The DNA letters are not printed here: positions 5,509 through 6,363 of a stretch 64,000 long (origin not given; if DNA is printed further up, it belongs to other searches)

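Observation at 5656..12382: Six translationally coupled genes: a LuxE/LuxC/Fe-ADH acid-to-alcohol module joined to a beta-propeller, a HemN-like radical SAM enzyme and a chorismate-lyase-fold protein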

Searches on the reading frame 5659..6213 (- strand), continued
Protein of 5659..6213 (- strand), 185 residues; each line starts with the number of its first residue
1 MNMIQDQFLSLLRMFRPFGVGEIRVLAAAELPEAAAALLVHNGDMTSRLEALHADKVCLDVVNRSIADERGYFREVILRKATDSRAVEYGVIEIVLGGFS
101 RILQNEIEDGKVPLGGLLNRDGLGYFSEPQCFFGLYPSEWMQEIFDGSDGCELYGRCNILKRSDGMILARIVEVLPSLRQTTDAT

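Call 60: search_solved_structures(query=L091:10570-11838:+, max_evalue=0.00001)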
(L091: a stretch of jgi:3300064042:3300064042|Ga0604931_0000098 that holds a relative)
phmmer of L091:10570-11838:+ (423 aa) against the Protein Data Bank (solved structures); distinct sequences matched with E-value up to 0.00001: 29.
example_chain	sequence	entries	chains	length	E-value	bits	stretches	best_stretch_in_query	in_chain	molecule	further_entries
3e1t_A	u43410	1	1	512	2.3e-59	204.4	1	7-365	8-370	Halogenase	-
8zop_A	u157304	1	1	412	1.9e-57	198.1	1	5-362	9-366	Halogenase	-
3i3l_A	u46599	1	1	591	5e-54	186.9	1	7-362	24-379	Alkylhalidase CmlS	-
7fco_A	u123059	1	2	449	3.8e-53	184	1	7-405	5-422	ChlB4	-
5bul_A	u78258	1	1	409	5.2e-50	173.6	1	3-362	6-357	flavin-dependent halogenase triple mutant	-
5buk_A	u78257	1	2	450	2.8e-49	171.2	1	5-407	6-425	FADH2-dependent halogenase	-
5bva_A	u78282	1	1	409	4.5e-49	170.5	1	3-362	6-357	flavin-dependent halogenase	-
5dbj_E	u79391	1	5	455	5.5e-48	167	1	6-404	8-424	FADH2-dependent halogenase PltA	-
3nix_A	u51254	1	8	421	1.5e-44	155.6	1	7-387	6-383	Flavoprotein/dehydrogenase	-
8gu0_A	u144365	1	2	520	2.3e-34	122.1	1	7-342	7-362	Non-heme halogenase radH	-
6bzt_A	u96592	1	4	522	4.9e-17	65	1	5-361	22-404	Halogenase PltM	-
6bza_A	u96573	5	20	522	6.1e-17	64.7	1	5-361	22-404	Halogenase PltM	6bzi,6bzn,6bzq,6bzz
3oz2_A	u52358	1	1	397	6e-14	54.8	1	6-344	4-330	Digeranylgeranylglycerophospholipid reductase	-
7xgb_A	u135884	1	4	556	1.2e-12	50.5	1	6-353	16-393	Tetracycline 7-halogenase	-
7v0b_A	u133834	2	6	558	1.2e-12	50.5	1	6-353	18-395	Tetracycline 7-halogenase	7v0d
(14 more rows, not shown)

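Call 61: search_protein_families(library=ncbifam, proteins=[L091:10570-11838:+, L091:13373-14713:+, L091:14731-15171:+, L091:15193-15783:+, L091:15807-17021:+, L091:17915-20560:+, L091:5809-6339:+], max_evalue=0.00001)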
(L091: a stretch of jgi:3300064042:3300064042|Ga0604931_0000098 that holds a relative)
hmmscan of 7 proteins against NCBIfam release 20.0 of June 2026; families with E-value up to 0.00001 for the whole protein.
L091:10570-11838:+ (423 aa): 39 families (the best 25 are shown)
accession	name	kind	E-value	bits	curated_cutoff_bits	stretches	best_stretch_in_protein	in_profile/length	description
NF033113.0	halo_ClmS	equivalog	6.5e-60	203.2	900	1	7-362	3-358/570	chloramphenicol-biosynthetic FADH2-dependent halogenase CmlS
TIGR02032.1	GG-red-SF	subfamily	8.6e-38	130.7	158.8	1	8-325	2-297/297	geranylgeranyl reductase family protein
NF049967.1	QhpG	equivalog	8.3e-36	123.8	240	1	9-336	1-297/423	flavin-dependent monooxygenase QhpG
NF038171.1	maturase_LodB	equivalog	1.1e-28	100.3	400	1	8-362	1-346/361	lysine-epsilon-oxidase maturase LodB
NF038174.1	maturase_GoxB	equivalog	6.1e-24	84.7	400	1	7-360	1-342/358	glycine oxidase maturase GoxB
NF041080.1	DGGGPL_reductase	equivalog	2.6e-20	72.7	580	1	7-339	2-325/447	digeranylgeranylglycerophospholipid reductase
NF004833.1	PRK06185.1-1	subfamily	2.9e-19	69.1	488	1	8-338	4-328/403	FAD-dependent oxidoreductase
NF004834.1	PRK06185.1-3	subfamily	5.9e-19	68.2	500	1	5-339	6-333/420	FAD-dependent oxidoreductase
NF007542.0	PRK10157.1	subfamily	4.3e-17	61.9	610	1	7-150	6-148/428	FAD-dependent oxidoreductase FixC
NF045655.1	MkRedMenJ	equivalog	1.3e-16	60.5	700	1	5-357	3-343/406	menaquinone reductase MenJ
NF041160.1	DGGPL_Thplmales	equivalog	1.9e-16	60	780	1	6-344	3-329/396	digeranylgeranylglycerophospholipid reductase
NF041385.1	Dggglyphlred_Halo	equivalog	1.2e-14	53.7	700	1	5-170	3-151/405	digeranylgeranylglycerophospholipid reductase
NF004835.0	PRK06185.1-4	equivalog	7.4e-14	51.3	601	1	6-339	10-336/411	FAD-dependent oxidoreductase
TIGR02023.1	BchP-ChlP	subfamily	2e-13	50.1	343.3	1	8-344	2-315/388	geranylgeranyl diphosphate reductase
NF004829.0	PRK06183.1-3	subfamily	7.7e-10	38.1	390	1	3-40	5-42/520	bifunctional 3-(3-hydroxy-phenyl)propionate/3-hydroxycinnamic acid hydroxylase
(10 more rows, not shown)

L091:13373-14713:+ (447 aa): 18 families
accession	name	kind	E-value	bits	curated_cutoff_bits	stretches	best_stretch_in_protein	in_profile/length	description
NF041876.1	EPS_EpsE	equivalog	1.3e-22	80.7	400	1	218-432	181-389/389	exopolysaccharide biosynthesis GT4 family glycosyltransferase EpsE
TIGR02149.1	glgA_Coryne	subfamily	5.4e-19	68.6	302.4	1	195-438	144-389/391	glycogen synthase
TIGR03088.1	stp2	hypoth_equivalog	2.1e-16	60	409.05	1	196-431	137-365/374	TIGR03088 family PEP-CTERM/XrtA system glycosyltransferase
NF038295.1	EPS_HpsP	equivalog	1.9e-15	56.8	550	1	246-439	204-387/388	hormogonium polysaccharide biosynthesis glycosyltransferase HpsP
NF053787.1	GlcN_PG_synth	equivalog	3.5e-14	52.4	480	1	343-439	271-359/361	N-acetylglucosaminyl phosphatidylglycerol synthase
NF046085.1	XrtY_assoc_Gly1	equivalog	3.6e-12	45.8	400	1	225-435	184-380/387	XrtY-associated glycosyltransferase XYAG1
TIGR03449.1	mycothiol_MshA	equivalog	8.5e-12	44.7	462.5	1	212-417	178-382/406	D-inositol-3-phosphate glycosyltransferase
NF038298.1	EPS_HpsO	equivalog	3.4e-11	42.6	575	1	251-437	203-385/388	hormogonium polysaccharide biosynthesis glycosyltransferase HpsO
TIGR04047.1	MSMEG_0565_glyc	hypoth_equivalog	4.7e-11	42.4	259.85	1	260-430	204-365/373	MSMEG_0565 family glycosyltransferase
NF041010.1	glycosy_Agl16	equivalog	8.5e-11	41.3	575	1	194-402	132-316/352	glycosylation protein Agl16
NF038011.1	PelF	equivalog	1.5e-10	40.8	100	1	218-431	276-484/489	GT4 family glycosyltransferase PelF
NF012028.0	PRK15484.1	subfamily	1.6e-08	34.1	618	1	198-434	142-373/380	lipopolysaccharide N-acetylglucosaminyltransferase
TIGR04063.1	stp3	hypoth_equivalog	1.8e-07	30.4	442.05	1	221-424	178-380/397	TIGR04063 family PEP-CTERM/XrtA system glycosyltransferase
TIGR03999.1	thiol_BshA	equivalog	2.8e-07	29.8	273.7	1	342-433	281-367/375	N-acetyl-alpha-D-glucosaminyl L-malate synthase BshA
TIGR04157.1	glyco_rSAM_CFB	subfamily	4.5e-07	29.2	400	1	250-433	228-403/406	TIGR04157 family glycosyltransferase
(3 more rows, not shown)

L091:14731-15171:+ (147 aa): 2 families
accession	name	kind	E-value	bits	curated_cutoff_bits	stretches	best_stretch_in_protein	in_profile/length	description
TIGR00051.1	TIGR00051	subfamily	7.5e-15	55.3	68.7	1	9-123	2-112/117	YbgC/FadM family acyl-CoA thioesterase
TIGR02799.1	thio_ybgC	equivalog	2.3e-14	53.8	141.35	1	5-135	1-125/126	tol-pal system-associated acyl-CoA thioesterase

L091:15193-15783:+ (197 aa): 0 families

L091:15807-17021:+ (405 aa): 27 families (the best 25 are shown)
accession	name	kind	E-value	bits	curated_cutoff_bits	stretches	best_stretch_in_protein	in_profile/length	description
NF041878.1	paak_haloarch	equivalog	9.6e-56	189.2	700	1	6-365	20-380/427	phenylacetate--CoA ligase PaaK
TIGR02155.1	PA_CoA_ligase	equivalog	1.2e-51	175.6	646.3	1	12-400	24-418/422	phenylacetate--CoA ligase PaaK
NF053551.1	FlxY_rubin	equivalog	2e-32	112.5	520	1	24-383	37-394/424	flexirubin biosynthesis putative acyl-CoA ligase FlxY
NF045666.1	DVU1553_fam_AMP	equivalog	1.9e-31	109.4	300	1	152-293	173-309/331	DVU_1553 family AMP-dependent CoA ligase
NF041217.1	BagE_FevW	exception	4e-24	85.4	800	1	27-399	31-401/424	bagremycin/ferroverdin synthetase BagE/FevW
TIGR03335.1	F390_ftsA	equivalog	3.2e-17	62.4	458.7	1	74-290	91-304/445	coenzyme F390 synthetase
TIGR01733.1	AA-adenyl-dom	subfamily_domain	1.3e-13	50.6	317.4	1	6-273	63-324/409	amino acid adenylation domain-containing protein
NF009233.0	PRK12583.1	subfamily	7.4e-12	44.4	832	1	141-342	271-481/558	fatty acid CoA ligase family protein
NF009071.0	PRK12406.1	subfamily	2e-10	39.7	701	1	154-392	237-487/510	acyl-CoA synthetase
NF004837.0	PRK06187.1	subfamily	9.7e-10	37.3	476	0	146-241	245-335/531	long-chain-fatty-acid--CoA ligase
NF005801.1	PRK07656.1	equivalog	2.2e-09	36.5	657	0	29-233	122-321/500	FadD3 family acyl-CoA ligase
TIGR03098.1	ligase_PEP_1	hypoth_equivalog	3.2e-09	35.8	592.35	0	148-272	238-360/517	acyl-CoA ligase (AMP-forming), exosortase A system-associated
NF004114.0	PRK05605.1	equivalog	1.4e-08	33.6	766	1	155-342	306-500/575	long-chain-fatty-acid--CoA ligase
TIGR03205.1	pimA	equivalog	3.4e-08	32.3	705.6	1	151-341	276-473/541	dicarboxylate--CoA ligase PimA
NF053567.1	HBDA_AROS1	equivalog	7.6e-08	31.2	1000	1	71-376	173-483/523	3-hydroxybenzoate--CoA ligase HbdA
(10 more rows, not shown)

L091:17915-20560:+ (882 aa): 3 families
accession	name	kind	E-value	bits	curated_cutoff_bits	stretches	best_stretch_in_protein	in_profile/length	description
TIGR03434.1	ADOP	subfamily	2.6e-08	32.5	622.3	1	467-618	253-400/803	ADOP family duplicated permease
TIGR02212.1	lolCE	equivalog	1.8e-07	30.5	362.45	0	505-607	284-389/411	lipoprotein-releasing ABC transporter permease subunit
NF007826.0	PRK10535.1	equivalog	4.5e-06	25.2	966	1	431-604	463-636/648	macrolide ABC transporter ATP-binding protein/permease MacB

L091:5809-6339:+ (177 aa): 8 families
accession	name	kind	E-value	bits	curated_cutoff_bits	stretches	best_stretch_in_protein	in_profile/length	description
TIGR01575.1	rimI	equivalog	9.7e-13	48.4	86.4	1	55-148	20-114/132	ribosomal protein S18-alanine N-acetyltransferase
NF002959.0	PRK03624.1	equivalog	4e-10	39.6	124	1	70-154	53-137/147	GNAT family acetyltransferase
NF053587.1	SpmdActasePaiA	equivalog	1.9e-08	34.3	250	1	14-158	6-159/172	spermidine/spermine N(1)-acetyltransferase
NF000482.1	AAC_3_XI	exception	1.3e-07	31.5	300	1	85-147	71-133/148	aminoglycoside N-acetyltransferase AAC(3)-XI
TIGR02382.1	wecD_rffC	equivalog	1.3e-06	28.2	195.1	1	8-153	44-187/191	dTDP-4-amino-4,6-dideoxy-D-galactose acyltransferase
NF007530.0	PRK10146.1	equivalog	1.5e-06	28.5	142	1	65-147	46-134/144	aminoalkylphosphonate N-acetyltransferase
NF041158.1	Spm_actase_Thplmales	equivalog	3.5e-06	27.3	225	1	14-117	5-113/115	spermidine N(1)-acetyltransferase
NF008212.0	PRK10975.1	equivalog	6.9e-06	26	219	0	12-152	85-226/232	dTDP-4-amino-4,6-dideoxy-D-galactose acyltransferase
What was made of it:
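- Closest known: Chorismate lyase plus flavin halogenase pairs. Different: The same flavoprotein also resembles QhpG and LodB maturases, more weakly (call 61).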
